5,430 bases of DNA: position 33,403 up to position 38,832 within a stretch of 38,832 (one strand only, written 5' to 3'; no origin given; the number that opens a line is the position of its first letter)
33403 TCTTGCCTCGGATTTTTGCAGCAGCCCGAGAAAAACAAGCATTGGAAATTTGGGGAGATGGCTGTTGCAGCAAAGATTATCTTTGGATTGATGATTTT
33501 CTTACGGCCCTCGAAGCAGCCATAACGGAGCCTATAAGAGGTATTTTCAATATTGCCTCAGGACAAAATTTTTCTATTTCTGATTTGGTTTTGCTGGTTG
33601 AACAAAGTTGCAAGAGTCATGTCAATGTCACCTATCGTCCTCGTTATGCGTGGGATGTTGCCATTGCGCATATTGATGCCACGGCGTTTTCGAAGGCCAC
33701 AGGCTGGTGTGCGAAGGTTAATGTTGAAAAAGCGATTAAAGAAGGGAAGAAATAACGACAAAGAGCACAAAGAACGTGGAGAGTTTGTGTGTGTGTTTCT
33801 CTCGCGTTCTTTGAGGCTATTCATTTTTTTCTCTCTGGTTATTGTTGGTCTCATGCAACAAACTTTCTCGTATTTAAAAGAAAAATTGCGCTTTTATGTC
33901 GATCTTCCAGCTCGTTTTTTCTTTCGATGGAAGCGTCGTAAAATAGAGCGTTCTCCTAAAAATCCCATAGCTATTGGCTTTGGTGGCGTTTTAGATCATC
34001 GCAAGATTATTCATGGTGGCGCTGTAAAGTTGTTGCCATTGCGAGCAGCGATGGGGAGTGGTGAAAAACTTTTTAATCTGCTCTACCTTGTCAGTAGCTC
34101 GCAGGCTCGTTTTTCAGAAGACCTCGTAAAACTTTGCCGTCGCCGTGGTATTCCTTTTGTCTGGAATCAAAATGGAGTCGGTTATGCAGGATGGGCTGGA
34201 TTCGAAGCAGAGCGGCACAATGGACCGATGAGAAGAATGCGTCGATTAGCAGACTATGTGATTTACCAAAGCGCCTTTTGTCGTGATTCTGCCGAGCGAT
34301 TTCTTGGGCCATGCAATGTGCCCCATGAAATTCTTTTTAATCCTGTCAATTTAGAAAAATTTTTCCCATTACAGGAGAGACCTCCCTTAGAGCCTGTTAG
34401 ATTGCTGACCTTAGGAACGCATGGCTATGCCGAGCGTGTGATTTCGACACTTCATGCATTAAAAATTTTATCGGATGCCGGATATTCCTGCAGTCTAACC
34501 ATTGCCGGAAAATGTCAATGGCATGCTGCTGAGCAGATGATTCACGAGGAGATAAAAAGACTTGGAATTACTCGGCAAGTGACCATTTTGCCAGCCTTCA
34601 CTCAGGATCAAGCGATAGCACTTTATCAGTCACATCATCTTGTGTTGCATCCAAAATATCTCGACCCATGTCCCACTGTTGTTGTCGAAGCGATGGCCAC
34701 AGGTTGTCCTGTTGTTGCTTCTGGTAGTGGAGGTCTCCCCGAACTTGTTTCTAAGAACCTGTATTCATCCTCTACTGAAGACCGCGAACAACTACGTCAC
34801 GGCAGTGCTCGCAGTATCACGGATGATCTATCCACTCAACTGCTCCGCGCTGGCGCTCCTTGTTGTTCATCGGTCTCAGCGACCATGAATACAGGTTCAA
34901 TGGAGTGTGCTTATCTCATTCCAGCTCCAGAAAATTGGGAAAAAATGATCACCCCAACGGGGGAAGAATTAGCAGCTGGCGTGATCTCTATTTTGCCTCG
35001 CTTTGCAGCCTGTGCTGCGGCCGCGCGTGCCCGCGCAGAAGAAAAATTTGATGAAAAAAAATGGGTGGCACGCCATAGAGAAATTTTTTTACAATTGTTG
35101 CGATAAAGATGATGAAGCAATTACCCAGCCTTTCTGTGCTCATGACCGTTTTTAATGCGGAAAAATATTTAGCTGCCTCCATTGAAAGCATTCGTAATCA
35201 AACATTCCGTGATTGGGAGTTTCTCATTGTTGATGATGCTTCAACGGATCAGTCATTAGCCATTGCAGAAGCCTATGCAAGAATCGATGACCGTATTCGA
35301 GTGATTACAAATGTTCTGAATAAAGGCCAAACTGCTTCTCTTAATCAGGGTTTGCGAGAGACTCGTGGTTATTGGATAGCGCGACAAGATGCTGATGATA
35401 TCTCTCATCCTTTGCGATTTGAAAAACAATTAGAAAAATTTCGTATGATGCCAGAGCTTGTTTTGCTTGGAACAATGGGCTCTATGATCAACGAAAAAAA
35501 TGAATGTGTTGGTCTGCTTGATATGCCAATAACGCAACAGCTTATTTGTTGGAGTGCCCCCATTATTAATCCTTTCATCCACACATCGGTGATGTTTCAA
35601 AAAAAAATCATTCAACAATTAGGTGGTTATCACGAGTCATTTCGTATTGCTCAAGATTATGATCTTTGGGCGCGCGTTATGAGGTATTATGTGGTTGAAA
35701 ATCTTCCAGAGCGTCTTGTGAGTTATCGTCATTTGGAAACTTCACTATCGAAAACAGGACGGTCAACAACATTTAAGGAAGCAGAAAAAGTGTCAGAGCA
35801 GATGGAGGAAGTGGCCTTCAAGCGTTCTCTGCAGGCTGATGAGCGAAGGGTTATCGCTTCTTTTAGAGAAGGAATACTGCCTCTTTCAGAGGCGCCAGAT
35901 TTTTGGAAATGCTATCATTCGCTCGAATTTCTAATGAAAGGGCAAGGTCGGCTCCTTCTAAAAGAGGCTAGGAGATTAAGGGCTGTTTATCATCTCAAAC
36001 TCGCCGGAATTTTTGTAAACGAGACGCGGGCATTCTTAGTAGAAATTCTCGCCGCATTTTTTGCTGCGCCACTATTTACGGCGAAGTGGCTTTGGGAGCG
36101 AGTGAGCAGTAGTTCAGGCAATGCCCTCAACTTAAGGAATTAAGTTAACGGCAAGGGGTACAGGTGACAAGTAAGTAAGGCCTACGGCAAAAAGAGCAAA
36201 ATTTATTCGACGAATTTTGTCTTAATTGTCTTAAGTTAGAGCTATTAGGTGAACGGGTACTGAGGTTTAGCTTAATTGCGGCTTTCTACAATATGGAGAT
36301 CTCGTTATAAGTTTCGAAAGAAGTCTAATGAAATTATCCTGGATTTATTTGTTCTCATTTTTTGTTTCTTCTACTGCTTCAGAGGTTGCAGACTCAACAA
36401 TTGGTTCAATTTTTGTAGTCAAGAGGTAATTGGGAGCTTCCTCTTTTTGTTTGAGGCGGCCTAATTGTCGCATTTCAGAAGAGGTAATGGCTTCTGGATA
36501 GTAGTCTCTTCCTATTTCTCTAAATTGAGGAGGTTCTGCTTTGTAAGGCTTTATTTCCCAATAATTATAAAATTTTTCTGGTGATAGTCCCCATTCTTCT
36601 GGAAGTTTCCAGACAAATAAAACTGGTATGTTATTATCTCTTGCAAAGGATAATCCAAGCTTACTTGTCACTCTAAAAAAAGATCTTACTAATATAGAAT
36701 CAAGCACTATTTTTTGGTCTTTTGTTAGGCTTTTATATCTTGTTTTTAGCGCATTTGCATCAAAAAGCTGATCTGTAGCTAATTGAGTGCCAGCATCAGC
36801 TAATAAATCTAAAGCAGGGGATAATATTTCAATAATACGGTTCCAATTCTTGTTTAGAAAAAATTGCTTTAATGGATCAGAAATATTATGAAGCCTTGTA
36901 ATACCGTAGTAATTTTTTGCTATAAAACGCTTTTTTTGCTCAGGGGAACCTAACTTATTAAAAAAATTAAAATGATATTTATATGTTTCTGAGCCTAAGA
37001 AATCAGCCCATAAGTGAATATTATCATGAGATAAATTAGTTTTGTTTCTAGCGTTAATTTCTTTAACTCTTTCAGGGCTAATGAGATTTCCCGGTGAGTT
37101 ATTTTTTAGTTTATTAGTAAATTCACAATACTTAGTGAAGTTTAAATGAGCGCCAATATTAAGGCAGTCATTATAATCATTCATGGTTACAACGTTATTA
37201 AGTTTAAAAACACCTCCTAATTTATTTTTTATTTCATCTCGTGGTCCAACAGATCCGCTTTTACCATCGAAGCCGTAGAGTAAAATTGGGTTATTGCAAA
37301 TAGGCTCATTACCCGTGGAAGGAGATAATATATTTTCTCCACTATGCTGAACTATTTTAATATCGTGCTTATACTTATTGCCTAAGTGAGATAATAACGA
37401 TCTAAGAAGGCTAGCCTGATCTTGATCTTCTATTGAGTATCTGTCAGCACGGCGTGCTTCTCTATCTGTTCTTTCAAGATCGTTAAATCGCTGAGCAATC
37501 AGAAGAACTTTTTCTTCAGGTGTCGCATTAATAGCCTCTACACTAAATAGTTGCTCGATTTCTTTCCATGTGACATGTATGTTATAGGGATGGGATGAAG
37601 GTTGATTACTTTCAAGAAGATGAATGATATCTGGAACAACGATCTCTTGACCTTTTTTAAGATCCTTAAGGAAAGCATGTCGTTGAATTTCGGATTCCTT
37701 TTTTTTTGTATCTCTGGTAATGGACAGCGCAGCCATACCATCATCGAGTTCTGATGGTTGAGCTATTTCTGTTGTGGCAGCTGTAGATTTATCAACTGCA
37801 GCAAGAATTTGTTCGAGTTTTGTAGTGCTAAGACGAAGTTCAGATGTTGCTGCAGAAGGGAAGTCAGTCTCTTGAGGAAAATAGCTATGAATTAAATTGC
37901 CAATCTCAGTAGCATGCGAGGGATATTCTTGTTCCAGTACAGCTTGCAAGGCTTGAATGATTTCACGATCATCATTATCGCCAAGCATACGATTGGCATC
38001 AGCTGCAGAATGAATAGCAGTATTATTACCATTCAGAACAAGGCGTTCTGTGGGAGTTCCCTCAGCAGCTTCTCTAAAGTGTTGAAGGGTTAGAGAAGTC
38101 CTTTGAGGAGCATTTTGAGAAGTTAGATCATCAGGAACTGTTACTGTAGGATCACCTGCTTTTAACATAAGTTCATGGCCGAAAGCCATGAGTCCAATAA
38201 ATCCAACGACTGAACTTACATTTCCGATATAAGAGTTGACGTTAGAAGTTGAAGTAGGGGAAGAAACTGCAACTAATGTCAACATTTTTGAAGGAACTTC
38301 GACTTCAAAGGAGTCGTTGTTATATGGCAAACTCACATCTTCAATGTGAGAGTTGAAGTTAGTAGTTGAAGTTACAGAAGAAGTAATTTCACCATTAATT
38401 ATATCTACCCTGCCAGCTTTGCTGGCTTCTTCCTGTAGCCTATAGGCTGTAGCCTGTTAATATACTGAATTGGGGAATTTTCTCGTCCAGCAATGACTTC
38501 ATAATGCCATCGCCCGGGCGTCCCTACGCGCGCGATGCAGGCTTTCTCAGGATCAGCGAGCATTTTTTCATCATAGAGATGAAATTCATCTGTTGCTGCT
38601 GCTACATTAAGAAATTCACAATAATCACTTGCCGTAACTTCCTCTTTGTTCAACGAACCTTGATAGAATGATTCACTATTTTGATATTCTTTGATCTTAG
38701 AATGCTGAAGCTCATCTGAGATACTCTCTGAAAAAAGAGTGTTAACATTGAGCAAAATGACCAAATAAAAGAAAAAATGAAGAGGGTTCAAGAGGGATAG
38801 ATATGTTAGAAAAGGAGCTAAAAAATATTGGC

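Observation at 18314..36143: Complete-looking ABC-transporter-dependent (Wzm/Wzt) glycan locus with about 11 glycosyltransferase genes next to core genes of a chlamydia-like genome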

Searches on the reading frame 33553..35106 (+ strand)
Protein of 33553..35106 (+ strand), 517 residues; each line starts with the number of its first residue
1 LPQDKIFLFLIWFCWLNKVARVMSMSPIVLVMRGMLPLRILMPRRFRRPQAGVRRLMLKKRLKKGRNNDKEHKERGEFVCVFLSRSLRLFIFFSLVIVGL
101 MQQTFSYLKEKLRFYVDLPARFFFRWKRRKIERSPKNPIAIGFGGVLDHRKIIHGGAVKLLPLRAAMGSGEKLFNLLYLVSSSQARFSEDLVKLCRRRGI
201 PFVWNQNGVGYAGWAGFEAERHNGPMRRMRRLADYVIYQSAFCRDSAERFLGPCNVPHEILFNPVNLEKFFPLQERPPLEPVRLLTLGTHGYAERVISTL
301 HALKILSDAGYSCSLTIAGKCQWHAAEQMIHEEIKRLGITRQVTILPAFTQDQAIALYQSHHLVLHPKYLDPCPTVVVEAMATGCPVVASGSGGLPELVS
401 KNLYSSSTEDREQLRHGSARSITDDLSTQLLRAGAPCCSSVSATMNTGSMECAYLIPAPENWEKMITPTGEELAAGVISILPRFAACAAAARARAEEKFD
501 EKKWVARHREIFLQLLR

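Call 4: search_protein_families(library=pfam, proteins=[window:33553-35106:+], max_evalue=0.01)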
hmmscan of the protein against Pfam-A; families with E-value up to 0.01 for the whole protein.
window:33553-35106:+ (517 aa): 4 families
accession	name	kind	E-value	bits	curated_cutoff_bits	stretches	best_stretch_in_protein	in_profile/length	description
PF00534.26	Glycos_transf_1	-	3.4e-17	63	26.4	1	279-417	13-151/172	Glycosyl transferases group 1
PF13692.12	Glyco_trans_1_4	-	4.5e-14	53.3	27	1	284-410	4-128/142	Glycosyl transferases group 1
PF20706.3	GT4-conflict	-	0.00029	20.4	26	1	274-405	189-326/385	Family 4 Glycosyltransferase in conflict systems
PF13524.12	Glyco_trans_1_2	-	0.0081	16.6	25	0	311-401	13-91/144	Glycosyl transferase-like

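Call 6: search_protein_families(library=ncbifam, proteins=[window:33553-35106:+], max_evalue=0.001)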
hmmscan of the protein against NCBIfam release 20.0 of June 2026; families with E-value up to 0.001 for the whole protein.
window:33553-35106:+ (517 aa): 15 families
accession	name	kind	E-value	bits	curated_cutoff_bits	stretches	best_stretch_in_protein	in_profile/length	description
NF041876.1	EPS_EpsE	equivalog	1.6e-16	60.6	400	1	265-402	195-337/389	exopolysaccharide biosynthesis GT4 family glycosyltransferase EpsE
TIGR03449.1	mycothiol_MshA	equivalog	3.5e-09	36.1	462.5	1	328-400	271-343/406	D-inositol-3-phosphate glycosyltransferase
NF046085.1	XrtY_assoc_Gly1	equivalog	6.4e-09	35.1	400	1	304-433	229-358/387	XrtY-associated glycosyltransferase XYAG1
TIGR03088.1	stp2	hypoth_equivalog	1.6e-08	34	409.05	1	304-403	221-315/374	TIGR03088 family PEP-CTERM/XrtA system glycosyltransferase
TIGR03999.1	thiol_BshA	equivalog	2.3e-07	30.1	273.7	1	328-424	242-338/375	N-acetyl-alpha-D-glucosaminyl L-malate synthase BshA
TIGR04157.1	glyco_rSAM_CFB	subfamily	8.1e-07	28.4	400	1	296-406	242-346/406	TIGR04157 family glycosyltransferase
TIGR02149.1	glgA_Coryne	subfamily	6.7e-06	25.5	302.4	1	345-404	268-327/391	glycogen synthase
NF047684.1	TeichurnBiosyTuaC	equivalog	6.8e-06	25.2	550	1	359-401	288-330/391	teichuronic acid biosynthesis protein TuaC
NF053787.1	GlcN_PG_synth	equivalog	7e-06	25.1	480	1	340-403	240-304/361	N-acetylglucosaminyl phosphatidylglycerol synthase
NF038295.1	EPS_HpsP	equivalog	3e-05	23.2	550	1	300-391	226-318/388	hormogonium polysaccharide biosynthesis glycosyltransferase HpsP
NF012028.0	PRK15484.1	subfamily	3.5e-05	23.1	618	1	325-403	243-320/380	lipopolysaccharide N-acetylglucosaminyltransferase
NF038255.1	exopoly_VpsD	equivalog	7.3e-05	21.8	300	1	257-395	178-317/381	VpsD family glycosyltransferase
NF041010.1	glycosy_Agl16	equivalog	7.9e-05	21.7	575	1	302-416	197-310/352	glycosylation protein Agl16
TIGR02095.1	glgA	subfamily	8.1e-05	21.5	328.45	1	300-402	313-410/477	glycogen/starch synthase, ADP-glucose type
TIGR04047.1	MSMEG_0565_glyc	hypoth_equivalog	0.00048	19.3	259.85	1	312-440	224-357/373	MSMEG_0565 family glycosyltransferase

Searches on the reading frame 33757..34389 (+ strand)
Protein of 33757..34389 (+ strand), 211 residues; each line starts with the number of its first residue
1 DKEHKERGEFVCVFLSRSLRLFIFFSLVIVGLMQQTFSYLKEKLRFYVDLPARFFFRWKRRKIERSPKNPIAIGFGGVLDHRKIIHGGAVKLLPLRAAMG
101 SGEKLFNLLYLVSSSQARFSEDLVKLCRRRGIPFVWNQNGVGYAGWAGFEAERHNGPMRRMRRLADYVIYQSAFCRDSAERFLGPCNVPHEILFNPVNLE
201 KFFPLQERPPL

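Call 26: search_protein_families(library=pfam, proteins=[window:33757-34389:+], max_evalue=5)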
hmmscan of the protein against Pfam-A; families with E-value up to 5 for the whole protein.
window:33757-34389:+ (211 aa): 1 family
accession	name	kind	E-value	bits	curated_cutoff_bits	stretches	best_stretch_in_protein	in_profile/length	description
PF13439.12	Glyco_transf_4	-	0.004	17.6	28.5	1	124-200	89-169/170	Glycosyltransferase Family 4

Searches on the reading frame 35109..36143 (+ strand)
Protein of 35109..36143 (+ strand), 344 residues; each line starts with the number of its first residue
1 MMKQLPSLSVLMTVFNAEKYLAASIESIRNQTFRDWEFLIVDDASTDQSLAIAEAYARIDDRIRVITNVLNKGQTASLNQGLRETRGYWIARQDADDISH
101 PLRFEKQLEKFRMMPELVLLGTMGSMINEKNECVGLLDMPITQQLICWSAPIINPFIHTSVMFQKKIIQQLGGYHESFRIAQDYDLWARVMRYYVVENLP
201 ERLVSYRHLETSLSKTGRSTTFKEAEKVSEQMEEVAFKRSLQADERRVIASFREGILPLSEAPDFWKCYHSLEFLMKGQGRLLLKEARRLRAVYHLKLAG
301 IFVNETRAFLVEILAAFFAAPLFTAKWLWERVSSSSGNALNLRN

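Call 4: search_protein_families(library=pfam, proteins=[window:35109-36143:+], max_evalue=0.01)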
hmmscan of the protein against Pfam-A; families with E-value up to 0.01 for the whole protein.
window:35109-36143:+ (344 aa): 4 families
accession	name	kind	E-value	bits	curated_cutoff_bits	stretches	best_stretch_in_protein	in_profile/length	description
PF00535.33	Glycos_transf_2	-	4.4e-32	111.8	23.3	1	9-169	1-165/168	Glycosyl transferase family 2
PF10111.15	Glyco_tranf_2_2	-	4.6e-13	49.7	27.3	1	25-214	16-223/276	Glycosyltransferase like family 2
PF13641.12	Glyco_tranf_2_3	-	1.9e-10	41.6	27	1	6-192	1-196/230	Glycosyltransferase like family 2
PF13704.12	Glyco_tranf_2_4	-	0.0075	17.2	27.5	0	16-98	2-83/98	Glycosyl transferase family 2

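Call 6: search_protein_families(library=ncbifam, proteins=[window:35109-36143:+], max_evalue=0.001)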
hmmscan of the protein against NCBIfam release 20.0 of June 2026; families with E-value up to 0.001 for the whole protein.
window:35109-36143:+ (344 aa): 18 families
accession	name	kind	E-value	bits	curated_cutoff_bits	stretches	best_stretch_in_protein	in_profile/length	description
NF053739.1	GlytfEpsEBac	equivalog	7e-41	140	450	1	6-207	1-203/265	glycosyltransferase EpsE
NF047683.1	TeichurnBiosyTuaG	equivalog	6.3e-29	101.4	400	1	1-217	1-214/252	teichuronic acid biosynthesis protein TuaG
NF007482.0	PRK10073.1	equivalog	1.5e-21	76.8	423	1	1-108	1-107/334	glycosyltransferase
NF041875.1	EPS_EpsD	equivalog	1.1e-14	54.6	370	1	8-192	1-191/325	exopolysaccharide biosynthesis glycosyltransferase EpsD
NF050050.1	ProtGlycPglI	equivalog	1.2e-13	51.1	500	1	6-98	2-95/306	GalNAc(5)-diNAcBac-PP-undecaprenol beta-1,3-glucosyltransferase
TIGR03937.1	PgaC_IcaA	equivalog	2.9e-13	49.6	422.3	1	2-117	41-156/407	poly-beta-1,6-N-acetyl-D-glucosamine synthase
NF007453.0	PRK10018.1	equivalog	7.3e-13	48.8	382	1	1-112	1-112/280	colanic acid biosynthesis glycosyltransferase WcaA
TIGR04017.1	WcaA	equivalog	7.9e-13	48.6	495.75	1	3-119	2-118/279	colanic acid biosynthesis glycosyltransferase WcaA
TIGR03965.1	mycofact_glyco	equivalog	8.8e-12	44.6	280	1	4-204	72-278/467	mycofactocin biosynthesis glycosyltransferase MftF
TIGR04283.1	glyco_like_mftF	equivalog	6.3e-10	39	182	1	8-204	1-183/221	TIGR04283 family arsenosugar biosynthesis glycosyltransferase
TIGR03111.1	glyc2_xrt_Gpos1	hypoth_equivalog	8.6e-10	38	363.95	1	2-120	45-165/439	TIGR03111 family XrtG-associated glycosyltransferase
NF047588.1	GlcsyltransPgfSStrep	equivalog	7.5e-09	35.2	500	1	8-112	3-111/308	glycosyltransferase PgfS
NF041394.1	GtaseAglG_Halo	equivalog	1.7e-08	34.1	440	1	8-125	3-121/304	glucosyl-dolichyl phosphate glucuronosyltransferase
NF038302.1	EPS_HpsE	equivalog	1.4e-06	27.6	300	1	8-107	3-107/307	hormogonium polysaccharide biosynthesis glycosyltransferase HpsE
NF007986.1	PRK10714.1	equivalog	2.9e-06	26.5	529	1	3-101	3-105/316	undecaprenyl-phosphate 4-deoxy-4-formamido-L-arabinose transferase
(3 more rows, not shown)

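Call 12: find_encoding_contigs(protein=window:35109-36143:+, flank=10000, max_places=4)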
Protein window:35109-36143:+ (344 aa): no gene with exactly this product is on record in the collection.

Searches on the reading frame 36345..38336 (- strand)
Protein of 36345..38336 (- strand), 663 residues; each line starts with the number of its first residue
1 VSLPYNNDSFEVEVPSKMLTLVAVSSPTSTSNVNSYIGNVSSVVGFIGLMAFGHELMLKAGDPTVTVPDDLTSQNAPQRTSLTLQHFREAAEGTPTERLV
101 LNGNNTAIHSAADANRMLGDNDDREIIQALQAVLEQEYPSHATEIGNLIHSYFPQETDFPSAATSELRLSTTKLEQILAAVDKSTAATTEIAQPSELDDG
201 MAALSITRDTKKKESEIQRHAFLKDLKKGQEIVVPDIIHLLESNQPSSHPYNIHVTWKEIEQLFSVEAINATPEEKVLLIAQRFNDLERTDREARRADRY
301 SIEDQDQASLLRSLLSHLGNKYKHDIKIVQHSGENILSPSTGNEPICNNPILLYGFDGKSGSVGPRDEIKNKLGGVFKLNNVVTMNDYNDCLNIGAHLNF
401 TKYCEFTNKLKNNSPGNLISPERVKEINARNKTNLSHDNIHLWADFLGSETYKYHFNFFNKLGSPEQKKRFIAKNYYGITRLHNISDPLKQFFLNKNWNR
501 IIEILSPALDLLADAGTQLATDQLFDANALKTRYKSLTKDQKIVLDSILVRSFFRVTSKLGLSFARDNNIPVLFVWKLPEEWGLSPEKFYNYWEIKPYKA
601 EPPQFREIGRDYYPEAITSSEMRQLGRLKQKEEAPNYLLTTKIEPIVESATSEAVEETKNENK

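Call 4: search_protein_families(library=pfam, proteins=[window:36345-38336:-], max_evalue=0.01)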
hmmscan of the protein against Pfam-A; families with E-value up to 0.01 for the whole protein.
window:36345-38336:- (663 aa): 0 families

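Call 6: search_protein_families(library=ncbifam, proteins=[window:36345-38336:-], max_evalue=0.001)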
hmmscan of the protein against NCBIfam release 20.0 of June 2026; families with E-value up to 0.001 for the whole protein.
window:36345-38336:- (663 aa): 0 families

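Call 26: search_protein_families(library=pfam, proteins=[window:36345-38336:-], max_evalue=5)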
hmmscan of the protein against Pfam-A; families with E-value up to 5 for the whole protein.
window:36345-38336:- (663 aa): 0 families

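Call 48: search_protein_families(library=phrogs, proteins=[window:36345-38336:-], max_evalue=0.1)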
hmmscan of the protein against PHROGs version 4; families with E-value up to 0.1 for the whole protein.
window:36345-38336:- (663 aa): 1 family
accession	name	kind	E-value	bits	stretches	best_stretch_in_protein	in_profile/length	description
phrog_18155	-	unknown function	0.02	15.8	1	416-444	8-36/46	-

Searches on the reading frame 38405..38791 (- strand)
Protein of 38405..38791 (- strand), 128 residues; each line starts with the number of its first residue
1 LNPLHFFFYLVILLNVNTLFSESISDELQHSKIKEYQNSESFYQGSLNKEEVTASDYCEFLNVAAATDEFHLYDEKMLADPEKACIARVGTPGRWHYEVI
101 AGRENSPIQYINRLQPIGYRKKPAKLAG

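Call 4: search_protein_families(library=pfam, proteins=[window:38405-38791:-], max_evalue=0.01)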
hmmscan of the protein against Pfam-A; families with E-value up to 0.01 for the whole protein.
window:38405-38791:- (128 aa): 0 families

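Call 6: search_protein_families(library=ncbifam, proteins=[window:38405-38791:-], max_evalue=0.001)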
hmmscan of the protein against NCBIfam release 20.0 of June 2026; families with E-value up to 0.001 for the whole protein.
window:38405-38791:- (128 aa): 0 families

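Call 26: search_protein_families(library=pfam, proteins=[window:38405-38791:-], max_evalue=5)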
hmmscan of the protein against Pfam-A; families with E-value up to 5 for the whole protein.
window:38405-38791:- (128 aa): 0 families

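Call 48: search_protein_families(library=phrogs, proteins=[window:38405-38791:-], max_evalue=0.1)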
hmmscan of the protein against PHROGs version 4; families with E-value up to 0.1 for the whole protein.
window:38405-38791:- (128 aa): 1 family
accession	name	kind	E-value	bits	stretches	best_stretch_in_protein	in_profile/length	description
phrog_11233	-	DNA, RNA and nucleotide metabolism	0.018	15.4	1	28-117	196-277/297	replication initiation protein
